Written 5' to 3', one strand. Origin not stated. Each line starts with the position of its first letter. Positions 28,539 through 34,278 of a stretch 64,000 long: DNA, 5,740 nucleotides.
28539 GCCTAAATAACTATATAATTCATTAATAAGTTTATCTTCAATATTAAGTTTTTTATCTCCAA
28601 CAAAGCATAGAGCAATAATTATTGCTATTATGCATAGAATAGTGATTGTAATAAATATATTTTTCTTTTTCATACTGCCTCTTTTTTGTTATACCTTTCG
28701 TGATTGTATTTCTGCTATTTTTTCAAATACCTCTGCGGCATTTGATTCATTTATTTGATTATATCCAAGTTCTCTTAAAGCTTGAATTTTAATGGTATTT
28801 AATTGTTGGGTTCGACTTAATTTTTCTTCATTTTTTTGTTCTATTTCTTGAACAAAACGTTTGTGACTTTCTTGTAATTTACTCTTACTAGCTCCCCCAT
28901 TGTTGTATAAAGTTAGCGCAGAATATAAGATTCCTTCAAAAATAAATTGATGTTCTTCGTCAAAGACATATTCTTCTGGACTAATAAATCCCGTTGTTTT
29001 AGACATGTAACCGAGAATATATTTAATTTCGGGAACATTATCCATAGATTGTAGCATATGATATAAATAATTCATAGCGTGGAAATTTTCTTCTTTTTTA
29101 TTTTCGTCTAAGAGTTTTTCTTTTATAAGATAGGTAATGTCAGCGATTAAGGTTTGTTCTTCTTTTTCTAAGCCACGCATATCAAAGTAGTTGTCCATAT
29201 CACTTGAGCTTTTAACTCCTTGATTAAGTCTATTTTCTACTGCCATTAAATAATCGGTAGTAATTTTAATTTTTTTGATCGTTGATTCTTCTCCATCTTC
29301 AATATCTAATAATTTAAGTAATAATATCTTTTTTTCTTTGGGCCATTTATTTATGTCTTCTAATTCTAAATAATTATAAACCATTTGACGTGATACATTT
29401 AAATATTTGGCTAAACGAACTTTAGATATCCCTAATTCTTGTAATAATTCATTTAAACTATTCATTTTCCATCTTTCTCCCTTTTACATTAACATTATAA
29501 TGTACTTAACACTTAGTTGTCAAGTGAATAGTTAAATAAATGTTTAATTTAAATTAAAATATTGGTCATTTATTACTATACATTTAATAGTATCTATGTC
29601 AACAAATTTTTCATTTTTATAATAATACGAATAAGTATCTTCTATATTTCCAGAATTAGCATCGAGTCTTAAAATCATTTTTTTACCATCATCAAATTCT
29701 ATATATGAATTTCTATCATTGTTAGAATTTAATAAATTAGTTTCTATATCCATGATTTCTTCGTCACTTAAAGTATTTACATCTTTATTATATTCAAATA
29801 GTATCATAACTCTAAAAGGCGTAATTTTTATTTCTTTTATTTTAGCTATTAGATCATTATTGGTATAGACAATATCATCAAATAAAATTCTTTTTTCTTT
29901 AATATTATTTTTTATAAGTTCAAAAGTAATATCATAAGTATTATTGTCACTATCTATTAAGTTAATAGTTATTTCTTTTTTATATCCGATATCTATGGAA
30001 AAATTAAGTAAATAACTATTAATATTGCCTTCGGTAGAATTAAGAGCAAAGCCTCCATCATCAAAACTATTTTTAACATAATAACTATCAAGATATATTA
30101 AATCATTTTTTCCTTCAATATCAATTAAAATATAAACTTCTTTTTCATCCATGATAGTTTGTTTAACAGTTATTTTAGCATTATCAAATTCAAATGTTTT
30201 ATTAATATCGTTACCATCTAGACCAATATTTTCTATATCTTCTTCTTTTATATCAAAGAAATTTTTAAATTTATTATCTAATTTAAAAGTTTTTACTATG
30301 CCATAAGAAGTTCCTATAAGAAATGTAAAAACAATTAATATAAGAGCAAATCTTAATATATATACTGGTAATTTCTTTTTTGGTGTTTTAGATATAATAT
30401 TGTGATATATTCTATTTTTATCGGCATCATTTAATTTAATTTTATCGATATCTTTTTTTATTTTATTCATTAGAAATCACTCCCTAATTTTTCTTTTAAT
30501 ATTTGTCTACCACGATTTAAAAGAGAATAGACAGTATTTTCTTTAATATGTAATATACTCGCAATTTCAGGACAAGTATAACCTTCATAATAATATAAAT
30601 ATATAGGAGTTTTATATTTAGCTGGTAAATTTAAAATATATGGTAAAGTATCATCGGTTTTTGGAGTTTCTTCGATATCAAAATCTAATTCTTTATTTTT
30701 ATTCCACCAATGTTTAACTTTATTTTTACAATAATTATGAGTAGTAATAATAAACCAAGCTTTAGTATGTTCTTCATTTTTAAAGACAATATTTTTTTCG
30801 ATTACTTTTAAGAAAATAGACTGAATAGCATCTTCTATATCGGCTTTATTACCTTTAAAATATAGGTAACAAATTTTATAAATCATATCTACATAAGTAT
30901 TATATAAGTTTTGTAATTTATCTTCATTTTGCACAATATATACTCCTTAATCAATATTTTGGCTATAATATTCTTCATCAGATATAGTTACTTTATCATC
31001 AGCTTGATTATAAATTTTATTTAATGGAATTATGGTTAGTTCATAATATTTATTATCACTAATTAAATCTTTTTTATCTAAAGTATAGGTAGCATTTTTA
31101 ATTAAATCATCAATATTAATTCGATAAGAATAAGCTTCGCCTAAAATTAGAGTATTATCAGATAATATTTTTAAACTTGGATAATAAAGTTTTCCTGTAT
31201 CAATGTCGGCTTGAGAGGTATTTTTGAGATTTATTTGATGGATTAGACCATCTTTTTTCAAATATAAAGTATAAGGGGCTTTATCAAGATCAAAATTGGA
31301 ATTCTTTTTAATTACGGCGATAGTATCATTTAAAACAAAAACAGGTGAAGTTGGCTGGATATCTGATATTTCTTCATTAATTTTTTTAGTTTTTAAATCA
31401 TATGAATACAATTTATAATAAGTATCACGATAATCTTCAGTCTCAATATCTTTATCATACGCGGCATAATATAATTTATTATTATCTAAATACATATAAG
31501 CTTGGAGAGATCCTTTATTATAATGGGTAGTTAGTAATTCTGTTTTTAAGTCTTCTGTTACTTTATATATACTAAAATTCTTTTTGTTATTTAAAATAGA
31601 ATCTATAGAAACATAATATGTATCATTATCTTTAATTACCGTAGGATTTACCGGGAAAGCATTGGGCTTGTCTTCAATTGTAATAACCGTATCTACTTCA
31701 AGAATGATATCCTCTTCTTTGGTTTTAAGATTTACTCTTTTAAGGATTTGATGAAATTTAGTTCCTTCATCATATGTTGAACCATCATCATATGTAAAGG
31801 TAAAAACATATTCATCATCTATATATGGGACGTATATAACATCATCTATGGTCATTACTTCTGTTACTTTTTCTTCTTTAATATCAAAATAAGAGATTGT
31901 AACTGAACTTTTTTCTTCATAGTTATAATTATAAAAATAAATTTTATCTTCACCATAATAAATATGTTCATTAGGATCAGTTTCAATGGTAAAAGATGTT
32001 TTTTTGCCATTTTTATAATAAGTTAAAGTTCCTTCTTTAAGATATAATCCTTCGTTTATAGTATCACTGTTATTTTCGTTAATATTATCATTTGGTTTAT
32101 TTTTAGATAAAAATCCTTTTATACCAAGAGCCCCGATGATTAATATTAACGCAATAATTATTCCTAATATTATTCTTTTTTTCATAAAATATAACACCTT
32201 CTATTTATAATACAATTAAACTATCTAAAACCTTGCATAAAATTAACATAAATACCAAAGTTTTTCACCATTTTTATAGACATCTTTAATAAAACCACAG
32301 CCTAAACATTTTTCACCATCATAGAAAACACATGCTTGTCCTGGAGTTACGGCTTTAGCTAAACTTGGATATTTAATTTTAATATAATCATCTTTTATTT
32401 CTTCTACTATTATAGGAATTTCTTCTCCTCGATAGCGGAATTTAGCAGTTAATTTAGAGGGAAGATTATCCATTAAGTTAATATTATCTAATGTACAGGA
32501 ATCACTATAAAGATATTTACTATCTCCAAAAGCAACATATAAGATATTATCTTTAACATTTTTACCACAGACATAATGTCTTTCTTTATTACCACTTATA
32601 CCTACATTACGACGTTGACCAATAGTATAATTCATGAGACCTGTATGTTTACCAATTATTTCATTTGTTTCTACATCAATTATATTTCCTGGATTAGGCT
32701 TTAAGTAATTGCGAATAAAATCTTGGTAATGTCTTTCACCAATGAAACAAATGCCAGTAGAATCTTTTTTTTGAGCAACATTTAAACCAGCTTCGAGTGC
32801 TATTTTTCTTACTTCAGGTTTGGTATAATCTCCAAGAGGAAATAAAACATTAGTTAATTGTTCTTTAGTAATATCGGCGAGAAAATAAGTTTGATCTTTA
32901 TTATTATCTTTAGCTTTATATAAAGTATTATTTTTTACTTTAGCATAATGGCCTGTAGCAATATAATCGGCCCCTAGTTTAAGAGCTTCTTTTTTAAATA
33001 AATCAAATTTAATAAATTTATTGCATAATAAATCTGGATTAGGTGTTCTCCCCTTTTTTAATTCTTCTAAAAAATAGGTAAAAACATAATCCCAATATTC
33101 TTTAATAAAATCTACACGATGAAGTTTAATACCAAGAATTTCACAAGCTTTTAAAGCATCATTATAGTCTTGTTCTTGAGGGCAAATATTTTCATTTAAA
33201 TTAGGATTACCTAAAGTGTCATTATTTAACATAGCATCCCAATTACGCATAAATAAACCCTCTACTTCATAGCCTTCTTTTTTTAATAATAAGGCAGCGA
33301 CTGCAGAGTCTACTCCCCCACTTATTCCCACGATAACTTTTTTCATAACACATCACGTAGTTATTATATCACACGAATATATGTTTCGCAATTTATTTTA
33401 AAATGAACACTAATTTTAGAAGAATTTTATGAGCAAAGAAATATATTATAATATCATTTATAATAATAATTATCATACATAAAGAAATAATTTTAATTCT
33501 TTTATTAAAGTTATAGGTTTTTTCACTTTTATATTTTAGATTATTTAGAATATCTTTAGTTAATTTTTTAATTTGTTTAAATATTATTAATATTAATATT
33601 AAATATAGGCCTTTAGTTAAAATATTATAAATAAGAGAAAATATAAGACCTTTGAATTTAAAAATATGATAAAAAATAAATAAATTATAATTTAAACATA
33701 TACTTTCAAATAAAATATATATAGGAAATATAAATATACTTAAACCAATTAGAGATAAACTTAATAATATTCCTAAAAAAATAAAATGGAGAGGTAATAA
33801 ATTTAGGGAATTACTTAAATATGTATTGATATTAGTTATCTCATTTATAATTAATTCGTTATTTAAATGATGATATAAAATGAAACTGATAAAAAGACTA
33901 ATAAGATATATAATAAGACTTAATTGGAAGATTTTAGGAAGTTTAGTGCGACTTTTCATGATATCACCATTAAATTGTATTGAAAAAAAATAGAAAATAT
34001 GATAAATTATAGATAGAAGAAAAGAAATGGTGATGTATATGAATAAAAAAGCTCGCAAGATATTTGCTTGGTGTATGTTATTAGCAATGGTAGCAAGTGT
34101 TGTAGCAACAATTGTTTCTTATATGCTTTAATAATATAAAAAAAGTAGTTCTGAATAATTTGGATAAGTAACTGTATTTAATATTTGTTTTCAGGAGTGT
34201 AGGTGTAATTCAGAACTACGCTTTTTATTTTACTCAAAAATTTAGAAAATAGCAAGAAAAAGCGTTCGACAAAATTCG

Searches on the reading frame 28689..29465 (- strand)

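Call 19: search_protein_families(library=pfam, max_evalue=0.1, proteins=[window:28689-29465:-])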
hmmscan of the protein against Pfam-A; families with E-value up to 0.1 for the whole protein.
window:28689-29465:- (258 aa): 8 families
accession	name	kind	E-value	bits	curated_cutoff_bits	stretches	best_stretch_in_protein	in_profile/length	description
PF08279.18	HTH_11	-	0.00027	21.2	25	1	13-34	16-37/55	HTH domain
PF01381.28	HTH_3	-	0.0017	18.8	23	1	6-32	3-29/55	Helix-turn-helix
PF02796.21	HTH_7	-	0.005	17.4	23.8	1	7-34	17-43/45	Helix-turn-helix domain of resolvase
PF12728.13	HTH_17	-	0.044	14.5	27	0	18-41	7-30/51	Helix-turn-helix domain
PF13551.12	HTH_29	-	0.044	14.3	28.1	0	12-35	11-35/64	Winged helix-turn helix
PF13309.12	HTH_22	-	0.056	13.9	29.6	1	17-33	46-62/63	HTH domain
PF15943.11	YdaS_toxin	-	0.058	13.7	30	0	14-34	10-30/65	Bacterial toxin YdaS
PF17762.8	HTH_ParB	-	0.083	13.5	22.6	0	3-38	11-46/102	ParB HTH domain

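Call 41: search_protein_families(library=ncbifam, max_evalue=0.01, proteins=[window:28689-29465:-])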
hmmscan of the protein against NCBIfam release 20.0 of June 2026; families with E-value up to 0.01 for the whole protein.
window:28689-29465:- (258 aa): 0 families

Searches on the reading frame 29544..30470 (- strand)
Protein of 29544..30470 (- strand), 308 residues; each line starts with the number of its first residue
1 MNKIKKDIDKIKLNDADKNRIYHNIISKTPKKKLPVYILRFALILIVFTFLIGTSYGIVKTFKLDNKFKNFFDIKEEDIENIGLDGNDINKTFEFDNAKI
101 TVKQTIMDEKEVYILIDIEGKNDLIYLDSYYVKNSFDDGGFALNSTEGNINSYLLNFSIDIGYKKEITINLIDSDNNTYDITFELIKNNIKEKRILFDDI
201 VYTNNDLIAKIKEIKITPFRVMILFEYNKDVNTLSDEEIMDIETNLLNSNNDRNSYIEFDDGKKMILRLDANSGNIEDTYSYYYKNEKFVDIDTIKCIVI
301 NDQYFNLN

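Call 19: search_protein_families(library=pfam, max_evalue=0.1, proteins=[window:29544-30470:-])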
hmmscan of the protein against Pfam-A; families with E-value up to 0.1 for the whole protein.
window:29544-30470:- (308 aa): 1 family
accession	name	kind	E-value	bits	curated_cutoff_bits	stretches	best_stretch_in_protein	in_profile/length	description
PF13786.12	DUF4179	-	8.8e-08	32.9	30.1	1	31-119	3-93/94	Domain of unknown function (DUF4179)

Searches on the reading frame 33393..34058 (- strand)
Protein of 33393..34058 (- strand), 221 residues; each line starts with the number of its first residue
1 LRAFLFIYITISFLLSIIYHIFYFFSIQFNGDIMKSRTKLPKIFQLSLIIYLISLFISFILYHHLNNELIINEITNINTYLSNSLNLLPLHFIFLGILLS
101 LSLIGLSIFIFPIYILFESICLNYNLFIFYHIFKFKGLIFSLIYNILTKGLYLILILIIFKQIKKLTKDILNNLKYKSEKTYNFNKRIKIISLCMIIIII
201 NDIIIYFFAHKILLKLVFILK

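Call 19: search_protein_families(library=pfam, max_evalue=0.1, proteins=[window:33393-34058:-])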
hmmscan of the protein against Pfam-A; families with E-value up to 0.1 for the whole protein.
window:33393-34058:- (221 aa): 0 families

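Call 41: search_protein_families(library=ncbifam, max_evalue=0.01, proteins=[window:33393-33959:-])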
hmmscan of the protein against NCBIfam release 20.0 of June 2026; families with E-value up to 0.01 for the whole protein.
window:33393-33959:- (188 aa): 0 families

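Call 42: search_protein_families(library=pfam, max_evalue=1, proteins=[window:33393-33959:-])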
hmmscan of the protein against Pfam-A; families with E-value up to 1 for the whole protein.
window:33393-33959:- (188 aa): 1 family
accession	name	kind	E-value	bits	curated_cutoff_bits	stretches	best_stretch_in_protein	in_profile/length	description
PF12089.13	DUF3566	-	0.48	11.2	22.2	0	106-176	26-95/118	Transmembrane domain of unknown function (DUF3566)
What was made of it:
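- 33393..33959 (-): Lineage-specific 188-aa membrane protein gene on the same strand as RNA B and downstream of it. It would be the read-through target. No family match (calls 19, 41, 42).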

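Call 56: find_homologous_proteins(query=window:33393-33959:-, max_evalue=0.001)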
Query window:33393-33959:- (188 aa): 7 proteins with E <= 0.001 among 1217 candidates.
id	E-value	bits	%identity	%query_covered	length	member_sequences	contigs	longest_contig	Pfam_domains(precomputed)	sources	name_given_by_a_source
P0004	1.1e-58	216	64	100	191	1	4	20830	-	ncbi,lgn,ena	-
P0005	5.7e-58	214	100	61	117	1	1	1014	-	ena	-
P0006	8.2e-37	145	54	85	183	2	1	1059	-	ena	-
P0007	3.8e-34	136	48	91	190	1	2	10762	-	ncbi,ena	-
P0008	4.7e-33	132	46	99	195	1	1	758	-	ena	-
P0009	3.0e-22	97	43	95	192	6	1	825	-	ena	-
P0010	2.2e-5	42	35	91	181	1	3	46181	-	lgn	-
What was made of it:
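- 33393..33959 (-): Only 7 homologues were found (call 56).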

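Call 57: find_encoding_contigs(protein=P0007, flank=4000, max_places=3)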
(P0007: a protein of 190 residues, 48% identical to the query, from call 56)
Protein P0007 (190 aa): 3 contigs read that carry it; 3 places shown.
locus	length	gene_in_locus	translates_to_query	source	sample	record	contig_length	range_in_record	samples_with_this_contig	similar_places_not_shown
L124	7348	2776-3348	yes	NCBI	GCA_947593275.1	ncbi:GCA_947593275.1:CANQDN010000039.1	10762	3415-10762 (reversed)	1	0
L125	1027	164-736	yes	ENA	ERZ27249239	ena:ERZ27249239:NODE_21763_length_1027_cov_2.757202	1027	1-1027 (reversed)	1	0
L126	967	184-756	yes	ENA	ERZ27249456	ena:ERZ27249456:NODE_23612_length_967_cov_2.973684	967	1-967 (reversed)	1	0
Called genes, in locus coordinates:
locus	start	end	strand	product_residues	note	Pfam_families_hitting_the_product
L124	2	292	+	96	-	?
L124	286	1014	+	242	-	-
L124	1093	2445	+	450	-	PF08245:Mur_ligase_M, PF02875:Mur_ligase_C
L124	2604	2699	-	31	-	-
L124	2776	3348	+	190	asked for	-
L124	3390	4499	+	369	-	PF02540:NAD_synthase (weak), PF03054:tRNA_Me_trans, PF20259:tRNA_Me_trans_M, PF20258:tRNA_Me_trans_C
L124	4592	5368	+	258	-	-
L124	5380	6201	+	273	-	-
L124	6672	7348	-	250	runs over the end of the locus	PF02535:Zip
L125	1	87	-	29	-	?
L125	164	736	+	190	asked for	-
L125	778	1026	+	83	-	?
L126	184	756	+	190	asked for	-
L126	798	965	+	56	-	?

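Call 58: find_encoding_contigs(protein=P0010, flank=4000, max_places=3)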
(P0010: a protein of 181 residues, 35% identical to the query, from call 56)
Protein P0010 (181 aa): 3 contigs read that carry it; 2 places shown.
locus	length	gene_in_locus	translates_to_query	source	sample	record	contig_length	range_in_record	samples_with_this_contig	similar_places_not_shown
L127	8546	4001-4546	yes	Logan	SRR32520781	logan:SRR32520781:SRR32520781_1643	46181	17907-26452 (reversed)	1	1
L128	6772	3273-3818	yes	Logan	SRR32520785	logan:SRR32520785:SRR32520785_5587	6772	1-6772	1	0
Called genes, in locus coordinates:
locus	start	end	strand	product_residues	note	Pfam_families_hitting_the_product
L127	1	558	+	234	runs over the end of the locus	-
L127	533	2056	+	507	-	PF16569:GramPos_pilinBB, PF17802:SpaA, PF00746:Gram_pos_anchor (faint)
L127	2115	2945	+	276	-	PF04203:Sortase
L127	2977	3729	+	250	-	PF04203:Sortase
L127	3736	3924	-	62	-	-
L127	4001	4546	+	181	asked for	-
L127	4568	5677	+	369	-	PF02540:NAD_synthase (weak), PF03054:tRNA_Me_trans, PF20259:tRNA_Me_trans_M, PF20258:tRNA_Me_trans_C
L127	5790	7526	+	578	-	PF01807:Zn_ribbon_DnaG, PF08275:DNAG_N, PF01751:Toprim, PF13362:Toprim_3 (faint), PF13662:Toprim_4, PF13155:Toprim_2, PF10410:DnaB_bind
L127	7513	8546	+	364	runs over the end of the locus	PF03979:Sigma70_r1_1, PF00140:Sigma70_r1_2, PF04542:Sigma70_r2, PF04539:Sigma70_r3, PF04545:Sigma70_r4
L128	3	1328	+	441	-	?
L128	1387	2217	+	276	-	PF04203:Sortase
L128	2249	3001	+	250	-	PF04203:Sortase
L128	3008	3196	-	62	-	-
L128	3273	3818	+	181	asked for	-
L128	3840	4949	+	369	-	PF02540:NAD_synthase (weak), PF03054:tRNA_Me_trans, PF20259:tRNA_Me_trans_M, PF20258:tRNA_Me_trans_C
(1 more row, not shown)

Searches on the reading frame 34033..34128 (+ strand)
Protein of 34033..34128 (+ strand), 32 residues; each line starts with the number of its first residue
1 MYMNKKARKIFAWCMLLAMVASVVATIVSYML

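Call 19: search_protein_families(library=pfam, max_evalue=0.1, proteins=[window:34033-34128:+])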
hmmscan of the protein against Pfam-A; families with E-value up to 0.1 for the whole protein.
seq(32 aa): 2 families
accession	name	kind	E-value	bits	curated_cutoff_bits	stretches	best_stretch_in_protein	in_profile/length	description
PF13253.11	DUF4044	-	1.6e-05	24.7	21.8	1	9-29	13-33/33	Protein of unknown function (DUF4044)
PF13962.11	PGG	-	0.0053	17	24.1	1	4-30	49-75/116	Domain of unknown function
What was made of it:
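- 34036..34131 (+): Convergent small ORF (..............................), a member of Pfam DUF4044. Its 3' UTR and terminator are the exact complement of RNA B. Pfam DUF4044 scores 24.7 bits against a cut-off of 21.8 (call 19).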
